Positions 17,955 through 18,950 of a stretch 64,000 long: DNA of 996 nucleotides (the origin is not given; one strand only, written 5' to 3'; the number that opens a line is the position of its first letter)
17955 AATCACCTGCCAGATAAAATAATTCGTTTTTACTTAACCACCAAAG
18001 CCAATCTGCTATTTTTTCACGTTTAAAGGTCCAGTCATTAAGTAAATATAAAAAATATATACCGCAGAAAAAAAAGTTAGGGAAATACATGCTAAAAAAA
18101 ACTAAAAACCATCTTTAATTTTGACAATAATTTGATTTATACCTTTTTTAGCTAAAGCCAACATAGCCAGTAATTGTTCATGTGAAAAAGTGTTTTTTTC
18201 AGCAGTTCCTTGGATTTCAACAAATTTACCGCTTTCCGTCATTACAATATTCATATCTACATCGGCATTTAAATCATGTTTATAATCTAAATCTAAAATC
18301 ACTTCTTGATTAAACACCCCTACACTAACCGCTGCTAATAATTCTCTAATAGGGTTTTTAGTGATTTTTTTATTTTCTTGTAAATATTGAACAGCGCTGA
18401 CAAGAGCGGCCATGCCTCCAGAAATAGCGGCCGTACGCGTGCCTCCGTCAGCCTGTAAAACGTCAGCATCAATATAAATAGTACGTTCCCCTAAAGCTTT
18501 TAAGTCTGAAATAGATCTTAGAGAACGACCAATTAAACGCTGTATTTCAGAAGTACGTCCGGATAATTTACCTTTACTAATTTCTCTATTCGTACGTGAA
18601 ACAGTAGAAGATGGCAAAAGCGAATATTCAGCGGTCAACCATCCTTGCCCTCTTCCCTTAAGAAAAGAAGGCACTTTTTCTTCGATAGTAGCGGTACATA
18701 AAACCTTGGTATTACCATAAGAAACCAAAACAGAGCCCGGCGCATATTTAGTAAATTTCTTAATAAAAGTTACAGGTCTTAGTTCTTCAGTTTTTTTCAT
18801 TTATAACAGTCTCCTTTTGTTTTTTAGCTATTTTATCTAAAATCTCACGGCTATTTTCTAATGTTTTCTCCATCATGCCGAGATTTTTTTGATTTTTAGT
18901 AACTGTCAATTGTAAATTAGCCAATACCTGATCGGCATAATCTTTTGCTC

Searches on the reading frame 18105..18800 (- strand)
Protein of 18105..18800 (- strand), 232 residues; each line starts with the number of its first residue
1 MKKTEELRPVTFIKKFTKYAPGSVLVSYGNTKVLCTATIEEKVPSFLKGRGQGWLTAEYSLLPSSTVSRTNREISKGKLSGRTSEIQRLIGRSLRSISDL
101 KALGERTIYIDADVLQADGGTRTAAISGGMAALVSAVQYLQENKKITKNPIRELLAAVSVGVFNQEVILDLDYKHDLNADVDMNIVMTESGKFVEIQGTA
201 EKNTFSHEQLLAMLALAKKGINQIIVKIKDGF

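Call 34: find_encoding_contigs(protein=window:18105-18800:-, flank=10000, max_places=4)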
Protein window:18105-18800:- (232 aa): no gene with exactly this product is on record in the collection.

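Call 39: search_solved_structures(query=window:18105-18800:-, show_alignments=2, max_evalue=1e-30)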
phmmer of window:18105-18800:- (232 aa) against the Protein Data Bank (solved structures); distinct sequences matched with E-value up to 1e-30: 9.
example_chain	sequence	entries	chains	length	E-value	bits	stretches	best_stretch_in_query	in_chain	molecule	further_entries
1oyp_A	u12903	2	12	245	6.6e-81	274.2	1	4-230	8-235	Ribonuclease PH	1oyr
1oys_A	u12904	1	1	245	6.4e-80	271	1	4-230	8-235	Ribonuclease PH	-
3dd6_A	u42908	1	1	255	2.4e-77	262.5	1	5-226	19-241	Ribonuclease PH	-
1r6l_A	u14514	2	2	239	1.3e-76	260.2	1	4-224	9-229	Ribonuclease PH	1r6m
1udn_A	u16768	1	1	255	1.8e-72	246.7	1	2-226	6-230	Ribonuclease PH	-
1udq_A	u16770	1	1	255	8.8e-72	244.4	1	2-226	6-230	Ribonuclease PH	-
1udo_A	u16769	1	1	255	1.2e-71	243.9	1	2-226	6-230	Ribonuclease PH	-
1uds_A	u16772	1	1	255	1.2e-71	243.9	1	2-226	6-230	Ribonuclease PH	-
3b4t_A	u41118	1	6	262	4.9e-68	232.2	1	5-219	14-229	Ribonuclease PH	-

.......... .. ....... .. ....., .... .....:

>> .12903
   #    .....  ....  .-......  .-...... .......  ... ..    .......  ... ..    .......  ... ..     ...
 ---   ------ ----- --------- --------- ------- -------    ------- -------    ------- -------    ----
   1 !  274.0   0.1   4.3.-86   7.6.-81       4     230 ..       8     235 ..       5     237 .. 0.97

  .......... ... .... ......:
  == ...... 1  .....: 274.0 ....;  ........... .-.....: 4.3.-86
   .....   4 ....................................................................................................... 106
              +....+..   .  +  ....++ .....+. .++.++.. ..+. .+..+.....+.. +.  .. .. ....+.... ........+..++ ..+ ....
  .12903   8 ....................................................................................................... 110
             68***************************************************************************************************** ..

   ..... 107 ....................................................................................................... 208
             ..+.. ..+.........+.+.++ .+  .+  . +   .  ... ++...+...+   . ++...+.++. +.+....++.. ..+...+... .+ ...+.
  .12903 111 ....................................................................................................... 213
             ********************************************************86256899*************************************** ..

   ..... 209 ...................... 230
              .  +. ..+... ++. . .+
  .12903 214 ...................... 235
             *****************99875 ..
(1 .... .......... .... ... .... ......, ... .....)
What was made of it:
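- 18508..18508 (-): The only other window-private base. RNase PH codon 98 is TCA (Ser) here and TTA (Leu) in 6 of 6 other assemblies. The position aligns with Val in B. subtilis RNase PH 1oyp (call 39).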
